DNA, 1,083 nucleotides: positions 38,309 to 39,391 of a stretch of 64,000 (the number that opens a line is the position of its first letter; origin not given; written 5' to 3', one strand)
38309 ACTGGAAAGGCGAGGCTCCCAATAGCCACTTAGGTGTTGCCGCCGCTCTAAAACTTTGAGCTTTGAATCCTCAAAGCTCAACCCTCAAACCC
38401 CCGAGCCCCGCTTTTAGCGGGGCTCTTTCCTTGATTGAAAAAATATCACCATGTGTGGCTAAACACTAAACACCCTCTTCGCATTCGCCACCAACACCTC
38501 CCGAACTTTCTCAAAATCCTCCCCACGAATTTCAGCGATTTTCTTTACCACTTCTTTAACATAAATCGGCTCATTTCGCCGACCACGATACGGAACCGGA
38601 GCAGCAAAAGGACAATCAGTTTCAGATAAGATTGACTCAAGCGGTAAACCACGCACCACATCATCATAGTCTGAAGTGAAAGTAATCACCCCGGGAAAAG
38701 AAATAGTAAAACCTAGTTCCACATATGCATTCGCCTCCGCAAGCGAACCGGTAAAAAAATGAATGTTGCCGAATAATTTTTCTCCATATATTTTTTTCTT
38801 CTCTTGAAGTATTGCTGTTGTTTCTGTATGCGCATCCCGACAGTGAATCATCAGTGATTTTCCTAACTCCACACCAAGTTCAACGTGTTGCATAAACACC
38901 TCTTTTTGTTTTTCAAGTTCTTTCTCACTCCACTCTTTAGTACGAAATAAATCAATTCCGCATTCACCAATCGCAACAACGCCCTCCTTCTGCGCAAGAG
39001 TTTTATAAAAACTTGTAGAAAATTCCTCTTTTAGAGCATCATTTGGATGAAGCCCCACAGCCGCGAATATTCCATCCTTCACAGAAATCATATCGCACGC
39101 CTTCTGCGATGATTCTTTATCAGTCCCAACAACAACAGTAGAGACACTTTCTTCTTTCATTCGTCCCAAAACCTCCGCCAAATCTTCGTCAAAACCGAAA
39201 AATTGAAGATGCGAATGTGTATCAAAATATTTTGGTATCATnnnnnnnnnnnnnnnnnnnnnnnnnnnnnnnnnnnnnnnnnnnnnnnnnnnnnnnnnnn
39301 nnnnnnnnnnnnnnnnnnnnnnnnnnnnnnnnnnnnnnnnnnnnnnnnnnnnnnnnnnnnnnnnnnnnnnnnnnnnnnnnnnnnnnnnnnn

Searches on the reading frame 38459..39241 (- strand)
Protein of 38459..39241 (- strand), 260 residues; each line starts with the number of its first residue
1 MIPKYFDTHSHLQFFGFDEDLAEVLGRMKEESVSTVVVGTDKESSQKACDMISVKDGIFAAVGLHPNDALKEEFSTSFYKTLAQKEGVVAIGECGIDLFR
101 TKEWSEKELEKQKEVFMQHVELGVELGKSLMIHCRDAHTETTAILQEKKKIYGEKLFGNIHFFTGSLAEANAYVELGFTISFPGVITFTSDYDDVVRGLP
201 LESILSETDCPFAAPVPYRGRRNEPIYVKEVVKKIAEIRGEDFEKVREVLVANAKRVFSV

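Call 12: search_protein_families(library=pfam, proteins=[window:38459-39241:-])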
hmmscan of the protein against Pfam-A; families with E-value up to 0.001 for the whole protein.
window:38459-39241:- (260 aa): 1 family
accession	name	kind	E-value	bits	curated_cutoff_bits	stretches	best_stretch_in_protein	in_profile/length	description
PF01026.27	TatD_DNase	-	8.2e-71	238.8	27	1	6-259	1-253/253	TatD related DNase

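Call 13: find_encoding_contigs(protein=window:38459-39241:-, flank=3000, max_places=10)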
Protein window:38459-39241:- (260 aa): 13 contigs read that carry it; 4 places shown.
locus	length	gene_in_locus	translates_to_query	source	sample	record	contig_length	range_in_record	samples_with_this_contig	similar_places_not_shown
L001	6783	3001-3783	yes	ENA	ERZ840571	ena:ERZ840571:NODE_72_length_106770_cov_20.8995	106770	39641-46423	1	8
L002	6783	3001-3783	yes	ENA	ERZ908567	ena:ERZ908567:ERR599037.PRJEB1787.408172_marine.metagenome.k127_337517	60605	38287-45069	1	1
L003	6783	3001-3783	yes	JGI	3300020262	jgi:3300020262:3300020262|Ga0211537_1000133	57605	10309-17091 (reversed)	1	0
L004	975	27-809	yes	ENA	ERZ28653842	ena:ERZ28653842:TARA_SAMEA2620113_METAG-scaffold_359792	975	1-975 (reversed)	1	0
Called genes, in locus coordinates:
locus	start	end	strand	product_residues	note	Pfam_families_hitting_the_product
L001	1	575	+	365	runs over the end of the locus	PF01594:AI-2E_transport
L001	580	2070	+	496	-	PF00133:tRNA-synt_1, PF01406:tRNA-synt_1e (faint), PF09334:tRNA-synt_1g, PF00133:tRNA-synt_1, PF19303:Anticodon_3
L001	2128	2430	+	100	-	-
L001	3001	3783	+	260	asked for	PF01026:TatD_DNase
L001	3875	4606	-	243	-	-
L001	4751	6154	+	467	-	PF00089:Trypsin, PF13365:Trypsin_2, PF00595:PDZ (weak), PF13180:PDZ_2, PF17820:PDZ_6, PF00595:PDZ (weak), PF13180:PDZ_2, PF17820:PDZ_6, +1 more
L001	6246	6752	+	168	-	PF01250:Ribosomal_S6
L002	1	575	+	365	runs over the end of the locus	PF01594:AI-2E_transport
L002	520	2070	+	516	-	PF00133:tRNA-synt_1, PF01406:tRNA-synt_1e (faint), PF09334:tRNA-synt_1g, PF00133:tRNA-synt_1, PF19303:Anticodon_3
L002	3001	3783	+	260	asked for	PF01026:TatD_DNase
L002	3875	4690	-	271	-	-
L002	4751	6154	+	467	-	PF00089:Trypsin, PF13365:Trypsin_2, PF00595:PDZ (weak), PF13180:PDZ_2, PF17820:PDZ_6, PF00595:PDZ (weak), PF13180:PDZ_2, PF17820:PDZ_6, +1 more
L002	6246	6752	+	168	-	PF01250:Ribosomal_S6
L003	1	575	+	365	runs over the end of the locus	PF01594:AI-2E_transport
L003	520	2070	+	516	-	PF00133:tRNA-synt_1, PF01406:tRNA-synt_1e (faint), PF09334:tRNA-synt_1g, PF00133:tRNA-synt_1, PF19303:Anticodon_3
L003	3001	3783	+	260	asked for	PF01026:TatD_DNase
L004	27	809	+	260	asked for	PF01026:TatD_DNase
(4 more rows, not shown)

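Call 14: find_related_loci(query=window:38462-39241:-, collection=genome_contigs, flank=3000)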
Query window:38462-39241:- (260 aa) in genome_contigs; peptide patterns used: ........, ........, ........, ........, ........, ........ (x = any residue, [..] = any of these).
94 stretches matched a pattern; 30 encode a relative of the query (tblastn E <= 1e-3); 30 distinct loci.
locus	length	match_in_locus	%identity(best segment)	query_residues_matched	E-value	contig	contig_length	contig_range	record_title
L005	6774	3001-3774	52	1-258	1e-82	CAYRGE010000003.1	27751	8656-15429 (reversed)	MAG TPA_asm: uncultured Candidatus Saccharibacteria bacterium isolate SRP345593_co1_113 genome assembly, contig: NODE_25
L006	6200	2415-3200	50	4-260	2e-80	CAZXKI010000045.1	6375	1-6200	MAG TPA_asm: uncultured Candidatus Saccharibacteria bacterium isolate SRP292972_co1_114 genome assembly, contig: NODE_49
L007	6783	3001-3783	48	4-260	5e-80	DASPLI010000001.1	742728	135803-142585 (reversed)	MAG TPA_asm: Candidatus Paceibacterota bacterium isolate SMAG_U12059 k141_213345, whole genome shotgun sequence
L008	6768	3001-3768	46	4-260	3e-80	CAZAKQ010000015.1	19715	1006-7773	MAG TPA_asm: uncultured Candidatus Saccharibacteria bacterium isolate SRP200020_co3_82 genome assembly, contig: NODE_386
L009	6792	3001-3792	49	4-260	3e-79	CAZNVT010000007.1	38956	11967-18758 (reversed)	MAG TPA_asm: uncultured Candidatus Saccharibacteria bacterium isolate SRP285395_co1_552 genome assembly, contig: NODE_13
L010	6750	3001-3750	47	2-258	4e-78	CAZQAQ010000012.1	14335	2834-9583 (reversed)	MAG TPA_asm: uncultured Candidatus Saccharibacteria bacterium isolate SRP278252_co1_120 genome assembly, contig: NODE_73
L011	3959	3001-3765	47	5-260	1e-77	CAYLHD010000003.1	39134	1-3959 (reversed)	MAG TPA_asm: uncultured Candidatus Saccharibacteria bacterium isolate binchicken_co243_277 genome assembly, contig: NODE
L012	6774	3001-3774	46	5-256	4e-75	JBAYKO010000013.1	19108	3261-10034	MAG: Candidatus Paceibacterota bacterium isolate SO_2016_GW1_81 scaffold04942_OW334_2016, whole genome shotgun sequence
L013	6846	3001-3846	44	1-260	4e-74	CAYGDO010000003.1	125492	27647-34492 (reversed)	MAG TPA_asm: uncultured Candidatus Saccharibacteria bacterium isolate ERP113451_co1_61 genome assembly, contig: NODE_60_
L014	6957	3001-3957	39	2-258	5e-71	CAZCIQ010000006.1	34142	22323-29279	MAG TPA_asm: uncultured Candidatus Saccharibacteria bacterium isolate binchicken_co125_174 genome assembly, contig: NODE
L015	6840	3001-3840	44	4-260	2e-70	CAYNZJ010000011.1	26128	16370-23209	MAG TPA_asm: uncultured Candidatus Saccharibacteria bacterium isolate SRP219642_co9_61 genome assembly, contig: NODE_113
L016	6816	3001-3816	42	1-260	3e-71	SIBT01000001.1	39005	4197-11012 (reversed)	MAG: Candidatus Nomurabacteria bacterium isolate Baikal-deep-G186 BACOMB-C4410, whole genome shotgun sequence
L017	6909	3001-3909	39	1-260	3e-65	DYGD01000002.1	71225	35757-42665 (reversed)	MAG TPA_asm: Candidatus Paceibacter sp. isolate BE2012_4_43_20 Afr_mines_BE2012_216_length_71225_cov_8_613278, whole gen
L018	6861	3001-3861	38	1-260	6e-60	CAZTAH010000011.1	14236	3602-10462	MAG TPA_asm: uncultured Candidatus Saccharibacteria bacterium isolate binchicken_co157_198 genome assembly, contig: NODE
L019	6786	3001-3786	46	4-259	5e-77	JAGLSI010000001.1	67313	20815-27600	MAG: Candidatus Paceibacterota bacterium isolate RS_9_47 ROV157_9.bin.47.fa_1, whole genome shotgun sequence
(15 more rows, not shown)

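Call 16: find_related_loci(query=window:38462-39241:-, collection=metagenome_contigs, flank=2500)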
Query window:38462-39241:- (260 aa) in metagenome_contigs; peptide patterns used: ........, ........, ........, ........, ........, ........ (x = any residue, [..] = any of these).
209 stretches matched a pattern; 73 encode a relative of the query (tblastn E <= 1e-3); 72 distinct loci.
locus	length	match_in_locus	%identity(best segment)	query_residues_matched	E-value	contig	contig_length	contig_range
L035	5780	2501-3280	53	1-260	2e-93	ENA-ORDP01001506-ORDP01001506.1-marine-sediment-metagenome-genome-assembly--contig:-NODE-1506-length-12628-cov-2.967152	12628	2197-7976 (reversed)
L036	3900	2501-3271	53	1-258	5e-90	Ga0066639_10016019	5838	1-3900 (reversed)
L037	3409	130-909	49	5-260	1e-82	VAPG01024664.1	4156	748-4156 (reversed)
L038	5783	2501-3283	48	4-260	8e-80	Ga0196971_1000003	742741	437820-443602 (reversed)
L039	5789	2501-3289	48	4-260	2e-79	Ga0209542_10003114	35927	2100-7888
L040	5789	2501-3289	48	4-260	2e-79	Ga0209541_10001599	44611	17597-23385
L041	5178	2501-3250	47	6-260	1e-78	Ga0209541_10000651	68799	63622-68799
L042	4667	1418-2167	47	6-260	1e-78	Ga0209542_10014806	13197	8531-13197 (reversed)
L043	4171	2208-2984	51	4-260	2e-78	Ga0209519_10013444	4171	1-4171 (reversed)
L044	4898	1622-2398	47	1-260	8e-78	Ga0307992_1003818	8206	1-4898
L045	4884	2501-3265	47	5-260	2e-77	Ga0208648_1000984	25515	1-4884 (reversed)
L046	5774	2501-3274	46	5-256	7e-75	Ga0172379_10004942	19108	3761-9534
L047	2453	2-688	52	32-260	1e-75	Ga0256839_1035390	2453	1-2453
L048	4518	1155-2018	44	1-258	4e-74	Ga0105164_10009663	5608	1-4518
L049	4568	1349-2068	48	6-254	3e-73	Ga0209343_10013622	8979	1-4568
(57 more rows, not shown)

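Call 26: find_homologous_proteins(query=window:38462-39241:-, max_evalue=1e-40)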
Query window:38462-39241:- (260 aa): 5105 proteins with E <= 1e-40 among 8000 candidates; the best 120 are listed.
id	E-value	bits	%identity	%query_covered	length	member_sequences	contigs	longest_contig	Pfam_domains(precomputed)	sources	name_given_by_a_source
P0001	8.5e-135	466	79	100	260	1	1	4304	PF01026.28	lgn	-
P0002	1.1e-114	400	67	100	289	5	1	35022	PF01026.28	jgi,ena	-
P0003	4.5e-99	349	62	100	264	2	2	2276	PF01026.28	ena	-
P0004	5.7e-96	339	98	60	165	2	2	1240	PF01026.28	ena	-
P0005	2.5e-93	330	61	100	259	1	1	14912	PF01026.28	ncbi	-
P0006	5.8e-93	329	56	99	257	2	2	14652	PF01026.28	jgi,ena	-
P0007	1.5e-92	328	56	100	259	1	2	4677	PF01026.28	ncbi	-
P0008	2.7e-92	327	58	99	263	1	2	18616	PF01026.28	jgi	-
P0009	5.1e-91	322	59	98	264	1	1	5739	PF01026.28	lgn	-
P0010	2.3e-90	320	56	100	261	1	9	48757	PF01026.28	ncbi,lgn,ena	-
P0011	3.7e-90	320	58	100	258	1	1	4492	PF01026.28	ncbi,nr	ncbi:MAG: TatD family hydrolase [Parcubacteria group bacterium]|nr:TatD family hydrolase [Parcubacte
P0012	4.7e-90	319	57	100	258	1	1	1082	PF01026.28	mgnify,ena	mgnify:CR=1 FL=1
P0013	1.7e-89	317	57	100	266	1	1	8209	PF01026.28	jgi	-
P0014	3.0e-89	317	56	100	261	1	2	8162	PF01026.28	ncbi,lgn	-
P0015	5.2e-89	316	53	99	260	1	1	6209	PF01026.28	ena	-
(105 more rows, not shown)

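Call 27: find_encoding_contigs(protein=P0001, flank=4000, max_places=4)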
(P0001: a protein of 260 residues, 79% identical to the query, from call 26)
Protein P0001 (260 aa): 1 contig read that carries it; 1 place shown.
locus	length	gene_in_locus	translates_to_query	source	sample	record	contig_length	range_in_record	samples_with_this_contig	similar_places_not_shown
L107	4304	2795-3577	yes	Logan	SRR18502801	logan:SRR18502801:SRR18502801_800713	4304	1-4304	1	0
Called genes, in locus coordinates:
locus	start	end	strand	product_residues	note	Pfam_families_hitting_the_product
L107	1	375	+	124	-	?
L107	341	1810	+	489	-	PF00133:tRNA-synt_1, PF01406:tRNA-synt_1e (faint), PF09334:tRNA-synt_1g, PF00133:tRNA-synt_1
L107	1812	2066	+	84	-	-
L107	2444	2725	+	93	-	-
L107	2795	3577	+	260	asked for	PF01026:TatD_DNase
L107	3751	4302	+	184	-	?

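Call 28: find_encoding_contigs(protein=P0005, flank=4000, max_places=4)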
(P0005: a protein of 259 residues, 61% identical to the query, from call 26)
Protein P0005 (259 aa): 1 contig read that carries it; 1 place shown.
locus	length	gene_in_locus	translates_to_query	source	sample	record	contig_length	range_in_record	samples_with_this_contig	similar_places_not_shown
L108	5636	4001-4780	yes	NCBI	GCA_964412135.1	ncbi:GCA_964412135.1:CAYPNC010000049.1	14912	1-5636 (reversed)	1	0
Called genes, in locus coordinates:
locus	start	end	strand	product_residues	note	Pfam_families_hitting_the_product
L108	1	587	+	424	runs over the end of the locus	PF00675:Peptidase_M16, PF05193:Peptidase_M16_C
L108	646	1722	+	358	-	PF01594:AI-2E_transport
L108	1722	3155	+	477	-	PF00133:tRNA-synt_1, PF01921:tRNA-synt_1f (faint), PF09334:tRNA-synt_1g, PF00133:tRNA-synt_1, PF01406:tRNA-synt_1e (weak)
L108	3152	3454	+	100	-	-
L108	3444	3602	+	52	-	-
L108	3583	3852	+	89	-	PF13412:HTH_24 (weak)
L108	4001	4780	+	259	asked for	PF01026:TatD_DNase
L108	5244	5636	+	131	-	?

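Call 29: find_encoding_contigs(protein=P0003, flank=4000, max_places=4)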
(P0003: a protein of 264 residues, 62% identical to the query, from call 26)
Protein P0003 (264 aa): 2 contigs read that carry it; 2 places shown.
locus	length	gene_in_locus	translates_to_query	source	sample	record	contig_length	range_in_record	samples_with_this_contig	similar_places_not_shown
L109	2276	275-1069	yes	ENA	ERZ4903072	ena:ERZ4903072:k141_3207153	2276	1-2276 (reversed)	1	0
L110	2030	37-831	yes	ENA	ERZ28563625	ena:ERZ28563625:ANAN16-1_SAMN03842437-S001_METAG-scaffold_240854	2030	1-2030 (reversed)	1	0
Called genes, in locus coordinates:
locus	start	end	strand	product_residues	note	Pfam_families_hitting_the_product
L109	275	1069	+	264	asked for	PF01026:TatD_DNase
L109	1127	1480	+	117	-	-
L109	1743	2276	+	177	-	PF01250:Ribosomal_S6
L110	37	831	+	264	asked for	PF01026:TatD_DNase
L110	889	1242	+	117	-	-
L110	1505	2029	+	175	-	?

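Call 47: find_encoding_contigs(protein=P0004, flank=3000, max_places=4)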
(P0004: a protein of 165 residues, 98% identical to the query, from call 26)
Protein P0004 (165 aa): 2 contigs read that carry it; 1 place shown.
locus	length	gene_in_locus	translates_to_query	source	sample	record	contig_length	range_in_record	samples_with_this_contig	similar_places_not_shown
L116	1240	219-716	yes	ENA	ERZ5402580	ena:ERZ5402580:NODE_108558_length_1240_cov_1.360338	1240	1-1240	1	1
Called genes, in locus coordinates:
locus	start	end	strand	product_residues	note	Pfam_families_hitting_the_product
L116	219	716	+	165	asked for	PF01026:TatD_DNase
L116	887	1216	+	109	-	PF02585:PIG-L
